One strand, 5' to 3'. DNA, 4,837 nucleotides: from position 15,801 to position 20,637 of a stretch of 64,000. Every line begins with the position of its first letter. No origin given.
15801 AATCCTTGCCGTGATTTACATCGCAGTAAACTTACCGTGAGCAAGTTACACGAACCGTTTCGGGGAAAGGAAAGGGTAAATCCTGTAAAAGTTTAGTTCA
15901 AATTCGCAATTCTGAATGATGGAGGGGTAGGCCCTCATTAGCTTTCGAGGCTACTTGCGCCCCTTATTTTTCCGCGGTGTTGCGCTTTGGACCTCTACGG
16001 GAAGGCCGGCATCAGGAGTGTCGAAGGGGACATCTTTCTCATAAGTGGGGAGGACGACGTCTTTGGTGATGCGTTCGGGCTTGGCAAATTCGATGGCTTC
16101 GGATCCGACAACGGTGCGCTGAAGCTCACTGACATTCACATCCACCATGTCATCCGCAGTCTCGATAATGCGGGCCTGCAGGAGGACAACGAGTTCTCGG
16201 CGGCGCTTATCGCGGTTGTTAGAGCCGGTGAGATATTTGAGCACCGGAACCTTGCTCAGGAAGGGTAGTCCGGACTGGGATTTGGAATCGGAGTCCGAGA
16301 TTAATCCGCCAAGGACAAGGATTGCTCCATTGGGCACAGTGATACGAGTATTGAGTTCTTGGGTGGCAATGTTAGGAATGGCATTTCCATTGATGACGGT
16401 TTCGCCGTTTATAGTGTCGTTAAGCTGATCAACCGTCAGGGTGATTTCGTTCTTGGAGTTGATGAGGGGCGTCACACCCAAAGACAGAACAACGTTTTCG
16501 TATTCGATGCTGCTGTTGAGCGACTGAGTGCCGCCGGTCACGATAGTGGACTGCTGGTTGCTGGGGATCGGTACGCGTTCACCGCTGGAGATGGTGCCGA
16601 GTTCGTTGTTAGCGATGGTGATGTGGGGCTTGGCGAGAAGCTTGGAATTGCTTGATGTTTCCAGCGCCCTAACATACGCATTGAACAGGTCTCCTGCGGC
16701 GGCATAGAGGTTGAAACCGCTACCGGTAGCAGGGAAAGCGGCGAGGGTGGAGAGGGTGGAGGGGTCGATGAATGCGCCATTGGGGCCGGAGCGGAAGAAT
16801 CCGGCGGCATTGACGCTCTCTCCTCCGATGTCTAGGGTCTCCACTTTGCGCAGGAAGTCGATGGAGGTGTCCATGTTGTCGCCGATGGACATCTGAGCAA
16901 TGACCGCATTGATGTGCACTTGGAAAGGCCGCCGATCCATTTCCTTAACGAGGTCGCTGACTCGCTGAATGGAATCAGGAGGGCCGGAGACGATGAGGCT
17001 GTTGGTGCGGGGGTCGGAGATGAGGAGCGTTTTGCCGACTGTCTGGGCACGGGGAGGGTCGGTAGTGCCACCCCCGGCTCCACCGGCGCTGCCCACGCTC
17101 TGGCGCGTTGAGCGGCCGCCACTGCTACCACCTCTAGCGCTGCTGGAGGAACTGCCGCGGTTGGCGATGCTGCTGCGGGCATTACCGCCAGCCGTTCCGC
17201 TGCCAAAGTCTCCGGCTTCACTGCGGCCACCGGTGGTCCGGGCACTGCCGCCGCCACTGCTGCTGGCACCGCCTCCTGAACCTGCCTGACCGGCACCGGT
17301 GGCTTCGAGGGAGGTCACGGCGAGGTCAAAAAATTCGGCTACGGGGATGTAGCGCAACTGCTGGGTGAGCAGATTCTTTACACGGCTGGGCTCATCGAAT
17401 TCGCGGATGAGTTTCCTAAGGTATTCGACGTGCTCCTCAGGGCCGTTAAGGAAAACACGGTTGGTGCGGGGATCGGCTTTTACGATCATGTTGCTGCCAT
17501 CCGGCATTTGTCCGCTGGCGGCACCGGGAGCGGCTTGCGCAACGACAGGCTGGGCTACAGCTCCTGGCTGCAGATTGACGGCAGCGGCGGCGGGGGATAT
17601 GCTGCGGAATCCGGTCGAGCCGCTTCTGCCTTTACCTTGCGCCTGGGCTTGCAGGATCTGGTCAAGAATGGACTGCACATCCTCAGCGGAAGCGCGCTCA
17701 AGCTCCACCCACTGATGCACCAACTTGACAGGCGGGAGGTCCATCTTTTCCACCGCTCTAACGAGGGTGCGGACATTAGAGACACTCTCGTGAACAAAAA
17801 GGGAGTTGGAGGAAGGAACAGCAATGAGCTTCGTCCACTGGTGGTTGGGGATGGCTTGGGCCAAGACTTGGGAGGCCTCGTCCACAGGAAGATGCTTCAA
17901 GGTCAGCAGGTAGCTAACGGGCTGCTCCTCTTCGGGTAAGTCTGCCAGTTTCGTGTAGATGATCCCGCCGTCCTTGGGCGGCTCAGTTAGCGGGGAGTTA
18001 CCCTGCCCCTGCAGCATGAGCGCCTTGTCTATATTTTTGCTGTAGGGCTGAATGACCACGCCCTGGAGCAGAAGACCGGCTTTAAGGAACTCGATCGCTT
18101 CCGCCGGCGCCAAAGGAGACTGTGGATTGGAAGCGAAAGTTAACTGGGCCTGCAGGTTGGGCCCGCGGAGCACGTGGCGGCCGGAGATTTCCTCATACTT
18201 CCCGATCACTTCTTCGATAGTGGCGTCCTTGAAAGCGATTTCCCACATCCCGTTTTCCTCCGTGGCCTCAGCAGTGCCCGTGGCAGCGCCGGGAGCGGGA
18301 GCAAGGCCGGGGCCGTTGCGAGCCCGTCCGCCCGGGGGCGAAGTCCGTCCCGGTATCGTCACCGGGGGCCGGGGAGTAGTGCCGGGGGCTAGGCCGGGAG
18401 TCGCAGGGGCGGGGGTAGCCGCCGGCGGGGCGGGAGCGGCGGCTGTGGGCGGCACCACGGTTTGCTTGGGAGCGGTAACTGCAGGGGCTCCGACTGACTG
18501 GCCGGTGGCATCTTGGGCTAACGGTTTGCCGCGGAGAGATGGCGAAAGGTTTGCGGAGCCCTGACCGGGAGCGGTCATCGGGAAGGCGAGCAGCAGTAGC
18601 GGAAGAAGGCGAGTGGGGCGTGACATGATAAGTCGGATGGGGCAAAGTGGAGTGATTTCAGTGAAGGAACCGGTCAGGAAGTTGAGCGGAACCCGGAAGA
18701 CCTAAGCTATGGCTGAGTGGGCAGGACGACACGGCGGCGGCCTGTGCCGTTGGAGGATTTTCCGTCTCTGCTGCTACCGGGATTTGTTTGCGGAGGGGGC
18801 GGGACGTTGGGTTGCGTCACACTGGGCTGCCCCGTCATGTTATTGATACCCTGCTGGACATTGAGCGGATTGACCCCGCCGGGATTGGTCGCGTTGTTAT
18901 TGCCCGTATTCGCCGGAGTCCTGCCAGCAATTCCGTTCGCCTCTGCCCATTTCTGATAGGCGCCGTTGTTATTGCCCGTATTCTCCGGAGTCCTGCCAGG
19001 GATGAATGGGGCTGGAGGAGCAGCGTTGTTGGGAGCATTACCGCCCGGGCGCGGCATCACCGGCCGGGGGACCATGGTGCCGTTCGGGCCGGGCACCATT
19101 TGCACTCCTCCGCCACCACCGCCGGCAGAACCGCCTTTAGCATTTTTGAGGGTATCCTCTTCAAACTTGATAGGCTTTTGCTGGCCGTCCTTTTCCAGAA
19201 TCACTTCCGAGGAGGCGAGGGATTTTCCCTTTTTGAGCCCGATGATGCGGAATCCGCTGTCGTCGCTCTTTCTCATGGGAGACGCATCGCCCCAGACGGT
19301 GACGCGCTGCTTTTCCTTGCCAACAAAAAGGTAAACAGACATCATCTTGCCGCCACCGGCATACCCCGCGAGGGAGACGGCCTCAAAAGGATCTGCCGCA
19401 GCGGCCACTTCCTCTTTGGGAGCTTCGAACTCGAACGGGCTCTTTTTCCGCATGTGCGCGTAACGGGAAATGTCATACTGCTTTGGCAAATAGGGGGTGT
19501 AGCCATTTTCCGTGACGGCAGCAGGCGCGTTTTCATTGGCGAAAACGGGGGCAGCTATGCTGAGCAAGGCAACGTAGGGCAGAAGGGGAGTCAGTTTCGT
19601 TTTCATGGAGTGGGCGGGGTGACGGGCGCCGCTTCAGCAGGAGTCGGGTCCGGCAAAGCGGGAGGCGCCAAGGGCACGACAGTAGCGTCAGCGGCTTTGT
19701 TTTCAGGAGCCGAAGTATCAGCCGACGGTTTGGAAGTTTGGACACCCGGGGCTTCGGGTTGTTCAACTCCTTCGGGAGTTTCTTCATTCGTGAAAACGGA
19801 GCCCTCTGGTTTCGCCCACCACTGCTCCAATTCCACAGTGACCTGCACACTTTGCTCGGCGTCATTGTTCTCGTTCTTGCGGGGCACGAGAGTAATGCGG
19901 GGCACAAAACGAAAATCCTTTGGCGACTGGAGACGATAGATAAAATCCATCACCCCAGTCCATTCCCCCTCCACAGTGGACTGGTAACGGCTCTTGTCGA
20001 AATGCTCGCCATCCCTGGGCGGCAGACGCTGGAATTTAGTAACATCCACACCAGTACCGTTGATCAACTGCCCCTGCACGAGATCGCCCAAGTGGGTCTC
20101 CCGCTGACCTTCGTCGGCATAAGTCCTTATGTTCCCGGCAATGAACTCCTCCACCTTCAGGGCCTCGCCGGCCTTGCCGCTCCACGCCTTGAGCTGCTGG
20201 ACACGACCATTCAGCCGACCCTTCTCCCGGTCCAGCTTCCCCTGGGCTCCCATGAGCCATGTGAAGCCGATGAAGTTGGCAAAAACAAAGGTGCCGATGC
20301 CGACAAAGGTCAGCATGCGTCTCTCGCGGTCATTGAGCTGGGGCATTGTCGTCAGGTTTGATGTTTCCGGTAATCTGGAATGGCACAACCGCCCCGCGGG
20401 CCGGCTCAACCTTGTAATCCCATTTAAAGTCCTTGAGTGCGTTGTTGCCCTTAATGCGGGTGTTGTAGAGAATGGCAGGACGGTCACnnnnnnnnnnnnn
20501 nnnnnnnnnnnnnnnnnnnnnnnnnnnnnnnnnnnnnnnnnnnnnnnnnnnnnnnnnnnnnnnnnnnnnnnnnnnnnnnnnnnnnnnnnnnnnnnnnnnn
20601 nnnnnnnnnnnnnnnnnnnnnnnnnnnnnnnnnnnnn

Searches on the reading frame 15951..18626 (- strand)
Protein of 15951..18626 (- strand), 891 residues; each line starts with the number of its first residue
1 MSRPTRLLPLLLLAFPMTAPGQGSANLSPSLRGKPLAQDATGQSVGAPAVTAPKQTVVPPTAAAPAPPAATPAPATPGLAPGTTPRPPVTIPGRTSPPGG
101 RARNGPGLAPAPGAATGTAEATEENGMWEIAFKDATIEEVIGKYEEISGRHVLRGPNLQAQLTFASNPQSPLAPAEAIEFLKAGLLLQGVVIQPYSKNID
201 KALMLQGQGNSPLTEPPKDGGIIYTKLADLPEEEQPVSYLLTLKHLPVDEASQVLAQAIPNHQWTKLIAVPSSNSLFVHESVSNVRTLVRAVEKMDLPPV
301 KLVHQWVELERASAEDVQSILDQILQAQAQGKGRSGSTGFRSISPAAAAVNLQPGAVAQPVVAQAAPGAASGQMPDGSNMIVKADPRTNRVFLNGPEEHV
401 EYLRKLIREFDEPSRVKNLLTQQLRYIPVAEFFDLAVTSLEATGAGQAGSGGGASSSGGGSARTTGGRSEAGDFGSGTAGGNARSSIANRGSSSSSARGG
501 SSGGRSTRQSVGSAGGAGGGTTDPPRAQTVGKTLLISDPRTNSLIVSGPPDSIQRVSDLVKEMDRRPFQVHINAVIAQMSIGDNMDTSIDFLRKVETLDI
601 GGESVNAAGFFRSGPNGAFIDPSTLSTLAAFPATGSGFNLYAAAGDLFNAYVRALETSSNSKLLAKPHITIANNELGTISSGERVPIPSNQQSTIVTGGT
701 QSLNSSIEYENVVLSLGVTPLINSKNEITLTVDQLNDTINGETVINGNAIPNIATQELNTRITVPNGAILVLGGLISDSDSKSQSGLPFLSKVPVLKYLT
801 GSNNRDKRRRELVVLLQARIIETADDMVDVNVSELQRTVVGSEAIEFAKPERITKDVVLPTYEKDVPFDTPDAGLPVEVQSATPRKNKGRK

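Call 3: search_protein_families(library=pfam, proteins=[window:15951-18626:-], max_evalue=1)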
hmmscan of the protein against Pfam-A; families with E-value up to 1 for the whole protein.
window:15951-18626:- (891 aa): 3 families
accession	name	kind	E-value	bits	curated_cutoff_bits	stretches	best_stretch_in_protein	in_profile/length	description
PF00263.26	Secretin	-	2.4e-41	141.6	27.5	1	654-822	1-169/169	Bacterial type II and III secretion system protein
PF03958.22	Secretin_N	-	5.5e-33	113.4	28.2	3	305-415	2-68/69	Bacterial type II/III secretion system short domain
PF21305.2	type_II_gspD_N0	-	0.0034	17.6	27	1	131-198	2-67/71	GspD-like, N0 domain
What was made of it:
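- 15951..18626 (-): GspD-like secretin (context; the conserved upstream neighbour). Pfam Secretin 2.4e-41 and Secretin_N x3 (call 3).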

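Call 4: search_protein_families(library=ncbifam, proteins=[window:15951-18626:-], max_evalue=1)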
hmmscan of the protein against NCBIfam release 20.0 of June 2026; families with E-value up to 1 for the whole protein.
window:15951-18626:- (891 aa): 10 families
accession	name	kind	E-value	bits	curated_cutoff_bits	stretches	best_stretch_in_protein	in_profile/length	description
TIGR02517.1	type_II_gspD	equivalog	3.4e-80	270.2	351.35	1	131-829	2-598/600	type II secretion system secretin GspD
TIGR02515.1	IV_pilus_PilQ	subfamily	1e-47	163.1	284.35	2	536-821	138-427/428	type IV pilus secretin PilQ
TIGR02519.1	pilus_MshL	equivalog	1e-35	123.2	250.2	1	538-821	4-290/290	pilus (MSHA type) biogenesis protein MshL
TIGR02516.1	type_III_yscC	equivalog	3.4e-35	121.5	238.45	2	532-822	198-462/463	type III secretion system outer membrane ring subunit SctC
NF010083.0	PRK13568.1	equivalog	3.2e-29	101.9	554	1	535-822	154-418/419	DNA uptake porin HofQ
NF007851.2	PRK10560.1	exception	7.4e-23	81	598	1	532-823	143-411/412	DNA uptake porin HofQ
NF011873.0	PRK15346.1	equivalog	8.3e-18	64.3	524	2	526-822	229-495/499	EscC/YscC/HrcC family type III secretion system outer membrane ring protein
NF042912.1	Amuc_1098_fam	equivalog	4.8e-09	34.8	750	1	740-824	713-799/805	Amuc_1098 family type IV pilus outer membrane protein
NF011731.0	PRK15184.1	equivalog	0.056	12.9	505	0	653-719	94-155/277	curli production assembly/transport protein CsgG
TIGR00957.1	MRP_assoc_pro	equivalog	0.32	8.3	1470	1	724-782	1324-1383/1522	multi drug resistance-associated protein (MRP)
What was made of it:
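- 15951..18626 (-): TIGR02517 scores 270 bits, below its 351 cutoff (call 4).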

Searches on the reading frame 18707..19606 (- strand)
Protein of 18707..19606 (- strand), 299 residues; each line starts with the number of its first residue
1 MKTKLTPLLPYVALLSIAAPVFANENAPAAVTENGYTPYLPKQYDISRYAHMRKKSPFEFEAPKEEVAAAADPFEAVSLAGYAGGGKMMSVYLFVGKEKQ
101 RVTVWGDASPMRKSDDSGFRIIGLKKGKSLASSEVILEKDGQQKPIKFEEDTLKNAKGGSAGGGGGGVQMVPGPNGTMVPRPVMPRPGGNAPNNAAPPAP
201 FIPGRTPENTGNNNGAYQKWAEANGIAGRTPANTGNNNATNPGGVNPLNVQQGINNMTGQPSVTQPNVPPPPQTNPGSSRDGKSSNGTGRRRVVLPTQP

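Call 3: search_protein_families(library=pfam, proteins=[window:18707-19606:-], max_evalue=1)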
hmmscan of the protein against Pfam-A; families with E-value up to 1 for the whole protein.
window:18707-19606:- (299 aa): 1 family
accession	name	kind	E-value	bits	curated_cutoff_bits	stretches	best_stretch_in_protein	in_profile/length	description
PF19990.4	DUF6426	-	0.22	11.5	25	1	158-218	23-86/203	Family of unknown function (DUF6426)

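Call 4: search_protein_families(library=ncbifam, proteins=[window:18707-19606:-], max_evalue=1)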
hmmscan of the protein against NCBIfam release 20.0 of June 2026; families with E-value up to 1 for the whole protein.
window:18707-19606:- (299 aa): 0 families

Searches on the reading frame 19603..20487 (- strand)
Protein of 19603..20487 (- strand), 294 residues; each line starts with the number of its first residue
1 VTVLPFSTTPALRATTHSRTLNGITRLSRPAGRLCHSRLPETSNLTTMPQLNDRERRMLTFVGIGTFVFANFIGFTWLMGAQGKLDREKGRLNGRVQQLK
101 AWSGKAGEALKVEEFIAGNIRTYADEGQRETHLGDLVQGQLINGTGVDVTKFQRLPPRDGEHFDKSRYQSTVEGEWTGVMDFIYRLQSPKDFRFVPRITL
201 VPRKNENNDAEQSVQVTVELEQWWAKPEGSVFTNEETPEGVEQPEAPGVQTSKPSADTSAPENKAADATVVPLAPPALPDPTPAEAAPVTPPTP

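Call 3: search_protein_families(library=pfam, proteins=[window:19603-20487:-], max_evalue=1)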
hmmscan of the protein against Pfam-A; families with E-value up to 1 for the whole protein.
window:19603-20487:- (294 aa): 1 family
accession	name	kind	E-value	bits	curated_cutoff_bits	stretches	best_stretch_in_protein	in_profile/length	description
PF10741.14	T2SSM_b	-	0.00058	20.2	21.7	1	140-220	25-105/111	Type II secretion system (T2SS), protein M subtype b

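Call 4: search_protein_families(library=ncbifam, proteins=[window:19603-20487:-], max_evalue=1)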
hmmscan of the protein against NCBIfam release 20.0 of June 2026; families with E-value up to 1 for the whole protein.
window:19603-20487:- (294 aa): 2 families
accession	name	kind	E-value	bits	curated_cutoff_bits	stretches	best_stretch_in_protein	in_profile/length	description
NF040576.1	T2SS_GspM_XpsM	equivalog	0.00011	21.9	60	1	133-220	84-174/180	type II secretion system protein GspM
NF053819.1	EF0750_LPXTG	subfamily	0.48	11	47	0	43-72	68-97/105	EF2685/EF0750 family sortase-dependent surface protein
